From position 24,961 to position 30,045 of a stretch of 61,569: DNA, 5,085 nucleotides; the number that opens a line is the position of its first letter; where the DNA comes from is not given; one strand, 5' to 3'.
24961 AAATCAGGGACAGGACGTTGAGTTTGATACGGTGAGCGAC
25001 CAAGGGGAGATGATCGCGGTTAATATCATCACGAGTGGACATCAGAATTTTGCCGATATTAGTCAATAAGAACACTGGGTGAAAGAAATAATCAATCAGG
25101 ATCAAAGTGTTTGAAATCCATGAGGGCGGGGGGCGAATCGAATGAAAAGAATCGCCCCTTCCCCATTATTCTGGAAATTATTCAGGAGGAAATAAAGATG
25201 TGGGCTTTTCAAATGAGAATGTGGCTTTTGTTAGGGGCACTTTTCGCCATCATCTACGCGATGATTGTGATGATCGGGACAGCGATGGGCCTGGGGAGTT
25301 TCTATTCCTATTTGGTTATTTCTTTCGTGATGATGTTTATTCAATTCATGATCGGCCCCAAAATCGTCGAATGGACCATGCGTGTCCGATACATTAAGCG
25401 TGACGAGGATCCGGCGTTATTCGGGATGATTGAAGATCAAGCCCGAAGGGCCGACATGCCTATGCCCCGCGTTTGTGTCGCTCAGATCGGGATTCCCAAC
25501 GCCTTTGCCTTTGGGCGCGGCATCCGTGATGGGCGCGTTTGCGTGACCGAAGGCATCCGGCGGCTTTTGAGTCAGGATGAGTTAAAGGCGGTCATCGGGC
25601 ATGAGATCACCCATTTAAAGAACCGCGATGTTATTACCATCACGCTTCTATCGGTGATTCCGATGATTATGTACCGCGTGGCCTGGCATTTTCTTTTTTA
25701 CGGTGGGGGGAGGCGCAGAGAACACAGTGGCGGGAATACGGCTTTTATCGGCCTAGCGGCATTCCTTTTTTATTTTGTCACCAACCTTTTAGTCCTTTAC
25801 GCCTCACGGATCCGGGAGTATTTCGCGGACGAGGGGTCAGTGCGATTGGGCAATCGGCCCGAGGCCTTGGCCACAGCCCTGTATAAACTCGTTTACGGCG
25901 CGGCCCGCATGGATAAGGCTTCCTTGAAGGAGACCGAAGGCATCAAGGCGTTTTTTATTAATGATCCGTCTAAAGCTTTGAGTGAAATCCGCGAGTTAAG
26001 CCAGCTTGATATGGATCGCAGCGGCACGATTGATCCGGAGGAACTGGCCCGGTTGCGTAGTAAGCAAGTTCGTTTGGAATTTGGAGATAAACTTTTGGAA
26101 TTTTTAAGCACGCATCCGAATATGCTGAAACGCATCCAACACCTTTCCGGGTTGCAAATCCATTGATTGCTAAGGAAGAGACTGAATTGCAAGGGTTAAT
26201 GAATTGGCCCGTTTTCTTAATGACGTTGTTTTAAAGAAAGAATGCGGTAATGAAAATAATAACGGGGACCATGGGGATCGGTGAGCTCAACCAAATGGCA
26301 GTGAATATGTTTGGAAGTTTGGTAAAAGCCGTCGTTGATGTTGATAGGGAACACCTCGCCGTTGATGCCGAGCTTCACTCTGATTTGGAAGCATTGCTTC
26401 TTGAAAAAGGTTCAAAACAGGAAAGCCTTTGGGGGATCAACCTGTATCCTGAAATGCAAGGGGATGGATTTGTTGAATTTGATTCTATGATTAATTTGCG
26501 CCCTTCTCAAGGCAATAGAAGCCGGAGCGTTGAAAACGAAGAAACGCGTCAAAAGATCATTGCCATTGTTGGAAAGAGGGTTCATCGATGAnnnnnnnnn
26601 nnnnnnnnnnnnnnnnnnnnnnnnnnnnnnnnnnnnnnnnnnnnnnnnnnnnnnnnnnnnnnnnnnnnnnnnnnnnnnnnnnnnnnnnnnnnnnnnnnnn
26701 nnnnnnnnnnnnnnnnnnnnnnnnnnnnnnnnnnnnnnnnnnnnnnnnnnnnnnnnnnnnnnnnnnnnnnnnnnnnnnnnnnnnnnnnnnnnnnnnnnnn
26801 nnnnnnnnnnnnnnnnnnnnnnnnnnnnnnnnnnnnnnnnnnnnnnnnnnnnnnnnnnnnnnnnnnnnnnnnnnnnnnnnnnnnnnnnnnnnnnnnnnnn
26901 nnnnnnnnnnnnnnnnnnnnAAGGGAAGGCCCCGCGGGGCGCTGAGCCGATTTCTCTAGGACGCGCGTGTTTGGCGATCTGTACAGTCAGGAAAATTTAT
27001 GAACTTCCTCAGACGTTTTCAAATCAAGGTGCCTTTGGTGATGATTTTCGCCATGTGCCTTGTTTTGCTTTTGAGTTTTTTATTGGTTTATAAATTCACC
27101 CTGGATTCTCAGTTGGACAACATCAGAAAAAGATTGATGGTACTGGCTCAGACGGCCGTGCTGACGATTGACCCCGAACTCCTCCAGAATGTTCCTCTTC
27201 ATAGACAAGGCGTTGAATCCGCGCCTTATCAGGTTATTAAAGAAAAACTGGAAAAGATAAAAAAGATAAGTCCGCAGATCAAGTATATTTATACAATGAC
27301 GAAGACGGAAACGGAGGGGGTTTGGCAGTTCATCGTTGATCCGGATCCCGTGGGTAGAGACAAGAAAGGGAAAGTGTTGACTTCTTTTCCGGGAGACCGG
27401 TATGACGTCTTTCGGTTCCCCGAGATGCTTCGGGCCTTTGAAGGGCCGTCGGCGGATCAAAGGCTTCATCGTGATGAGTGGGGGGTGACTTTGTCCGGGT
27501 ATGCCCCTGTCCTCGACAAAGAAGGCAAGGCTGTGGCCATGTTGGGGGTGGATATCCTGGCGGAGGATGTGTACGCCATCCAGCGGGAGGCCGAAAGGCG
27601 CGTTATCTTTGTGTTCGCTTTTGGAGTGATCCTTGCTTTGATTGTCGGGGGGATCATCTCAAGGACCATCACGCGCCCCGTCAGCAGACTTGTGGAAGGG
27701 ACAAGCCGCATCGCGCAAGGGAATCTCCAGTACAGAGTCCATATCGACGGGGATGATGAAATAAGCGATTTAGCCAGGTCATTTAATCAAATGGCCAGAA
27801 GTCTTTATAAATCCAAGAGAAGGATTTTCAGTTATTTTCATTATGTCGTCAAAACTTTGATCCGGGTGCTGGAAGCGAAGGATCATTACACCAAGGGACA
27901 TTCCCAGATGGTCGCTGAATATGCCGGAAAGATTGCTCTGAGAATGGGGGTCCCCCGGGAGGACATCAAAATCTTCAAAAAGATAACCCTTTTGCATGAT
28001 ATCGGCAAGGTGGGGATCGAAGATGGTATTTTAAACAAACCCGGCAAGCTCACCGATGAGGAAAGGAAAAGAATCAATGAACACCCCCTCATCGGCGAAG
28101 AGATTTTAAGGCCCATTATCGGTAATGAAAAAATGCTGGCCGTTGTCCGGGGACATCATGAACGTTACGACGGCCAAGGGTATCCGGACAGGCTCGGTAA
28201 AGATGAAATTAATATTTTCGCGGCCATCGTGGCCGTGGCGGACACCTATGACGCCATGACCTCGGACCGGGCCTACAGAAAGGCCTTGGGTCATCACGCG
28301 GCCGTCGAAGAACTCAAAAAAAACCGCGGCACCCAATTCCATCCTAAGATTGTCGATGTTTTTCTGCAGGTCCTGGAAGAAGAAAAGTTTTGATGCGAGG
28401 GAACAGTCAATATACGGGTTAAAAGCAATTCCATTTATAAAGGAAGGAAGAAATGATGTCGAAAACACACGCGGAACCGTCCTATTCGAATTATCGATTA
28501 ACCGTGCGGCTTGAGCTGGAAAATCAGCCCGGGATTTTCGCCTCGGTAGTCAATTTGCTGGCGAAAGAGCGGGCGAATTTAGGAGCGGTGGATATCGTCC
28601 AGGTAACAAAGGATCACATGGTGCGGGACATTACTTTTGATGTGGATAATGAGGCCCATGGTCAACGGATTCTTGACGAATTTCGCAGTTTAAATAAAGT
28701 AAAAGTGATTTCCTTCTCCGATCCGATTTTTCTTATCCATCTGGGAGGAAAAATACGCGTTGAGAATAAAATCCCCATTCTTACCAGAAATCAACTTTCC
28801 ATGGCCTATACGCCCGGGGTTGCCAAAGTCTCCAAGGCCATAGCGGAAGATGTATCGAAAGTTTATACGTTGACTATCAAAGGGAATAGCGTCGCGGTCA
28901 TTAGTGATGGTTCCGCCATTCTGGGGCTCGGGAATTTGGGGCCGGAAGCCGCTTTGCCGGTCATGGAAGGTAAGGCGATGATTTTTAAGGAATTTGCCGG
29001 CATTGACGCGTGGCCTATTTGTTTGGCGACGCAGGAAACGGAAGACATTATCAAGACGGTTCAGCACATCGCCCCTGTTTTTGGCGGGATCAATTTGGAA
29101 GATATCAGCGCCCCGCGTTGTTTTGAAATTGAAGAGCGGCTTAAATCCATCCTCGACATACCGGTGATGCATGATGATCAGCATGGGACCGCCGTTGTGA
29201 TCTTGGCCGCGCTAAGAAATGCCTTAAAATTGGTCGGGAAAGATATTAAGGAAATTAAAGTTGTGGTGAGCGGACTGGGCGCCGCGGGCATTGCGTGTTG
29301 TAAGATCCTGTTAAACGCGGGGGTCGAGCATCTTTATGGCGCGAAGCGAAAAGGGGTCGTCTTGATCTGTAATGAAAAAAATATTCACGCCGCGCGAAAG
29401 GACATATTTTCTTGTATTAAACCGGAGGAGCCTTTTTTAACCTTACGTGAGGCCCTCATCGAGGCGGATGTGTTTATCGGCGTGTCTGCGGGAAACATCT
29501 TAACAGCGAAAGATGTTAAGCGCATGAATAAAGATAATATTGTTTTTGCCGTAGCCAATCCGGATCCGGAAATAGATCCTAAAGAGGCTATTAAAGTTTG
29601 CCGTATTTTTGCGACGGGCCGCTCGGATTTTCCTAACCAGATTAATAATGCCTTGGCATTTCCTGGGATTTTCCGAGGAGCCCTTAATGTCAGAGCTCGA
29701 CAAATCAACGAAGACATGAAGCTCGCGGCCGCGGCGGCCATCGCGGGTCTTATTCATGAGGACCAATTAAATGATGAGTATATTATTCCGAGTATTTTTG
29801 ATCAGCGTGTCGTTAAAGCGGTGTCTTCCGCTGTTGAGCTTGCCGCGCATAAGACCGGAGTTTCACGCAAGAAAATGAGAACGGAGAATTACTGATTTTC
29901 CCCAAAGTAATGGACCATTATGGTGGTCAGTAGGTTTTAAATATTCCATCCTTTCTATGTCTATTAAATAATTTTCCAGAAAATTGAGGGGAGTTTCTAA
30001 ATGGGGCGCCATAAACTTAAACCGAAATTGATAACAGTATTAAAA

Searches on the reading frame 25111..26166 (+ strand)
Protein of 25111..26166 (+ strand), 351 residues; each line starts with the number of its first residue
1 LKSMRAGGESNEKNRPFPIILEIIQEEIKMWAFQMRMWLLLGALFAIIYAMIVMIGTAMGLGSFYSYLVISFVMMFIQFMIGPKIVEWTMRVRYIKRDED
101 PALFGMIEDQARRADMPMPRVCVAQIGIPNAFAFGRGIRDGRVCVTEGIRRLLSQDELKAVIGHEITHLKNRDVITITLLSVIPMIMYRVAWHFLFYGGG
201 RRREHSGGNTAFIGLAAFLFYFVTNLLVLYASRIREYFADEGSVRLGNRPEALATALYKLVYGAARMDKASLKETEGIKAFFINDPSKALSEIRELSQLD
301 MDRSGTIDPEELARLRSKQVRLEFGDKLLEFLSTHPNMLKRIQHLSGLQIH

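Call 31: search_protein_families(library=pfam, proteins=[window:25111-26166:+], max_evalue=0.00001)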
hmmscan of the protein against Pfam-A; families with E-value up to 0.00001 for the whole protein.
window:25111-26166:+ (351 aa): 1 family
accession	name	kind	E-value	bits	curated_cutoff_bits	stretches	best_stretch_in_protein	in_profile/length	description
PF01435.24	Peptidase_M48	-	3.3e-36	125.3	20.3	1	103-347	7-184/186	Peptidase family M48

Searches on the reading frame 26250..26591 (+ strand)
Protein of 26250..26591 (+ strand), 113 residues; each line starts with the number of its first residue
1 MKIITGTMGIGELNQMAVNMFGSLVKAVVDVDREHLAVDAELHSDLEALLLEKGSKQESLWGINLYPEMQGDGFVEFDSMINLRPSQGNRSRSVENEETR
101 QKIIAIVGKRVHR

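Call 31: search_protein_families(library=pfam, proteins=[window:26250-26591:+], max_evalue=0.00001)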
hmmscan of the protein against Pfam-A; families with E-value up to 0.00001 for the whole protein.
window:26250-26591:+ (113 aa): 1 family
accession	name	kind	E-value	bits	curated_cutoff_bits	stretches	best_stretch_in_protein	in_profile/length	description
PF18924.5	DUF5674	-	8.6e-35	119.5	27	1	9-109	8-108/109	Protein of unknown function (DUF5674)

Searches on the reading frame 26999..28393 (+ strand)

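Call 31: search_protein_families(library=pfam, proteins=[window:26999-28393:+], max_evalue=0.00001)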
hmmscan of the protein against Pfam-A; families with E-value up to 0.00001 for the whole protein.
window:26999-28393:+ (464 aa): 3 families
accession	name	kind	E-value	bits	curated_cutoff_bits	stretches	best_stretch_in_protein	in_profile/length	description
PF13487.12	HD_5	-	2.9e-31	109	27.2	1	286-451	2-170/170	HD domain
PF01966.28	HD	-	4.9e-20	72.4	22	1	300-420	3-116/116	HD domain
PF00672.30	HAMP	-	1.6e-17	64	25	1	220-269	2-51/53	HAMP domain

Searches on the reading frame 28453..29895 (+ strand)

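Call 31: search_protein_families(library=pfam, proteins=[window:28453-29895:+], max_evalue=0.00001)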
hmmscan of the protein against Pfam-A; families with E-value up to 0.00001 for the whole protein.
window:28453-29895:+ (480 aa): 3 families
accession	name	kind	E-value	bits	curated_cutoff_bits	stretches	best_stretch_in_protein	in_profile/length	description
PF00390.24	malic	-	2.1e-28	99.8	23.1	1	107-231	10-182/182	Malic enzyme, N-terminal domain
PF03949.21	Malic_M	-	4.8e-19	69.1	23.5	1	245-454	3-245/258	Malic enzyme, NAD binding domain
PF13291.12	ACT_4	-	4.2e-09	37.4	27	1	12-85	3-77/80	ACT domain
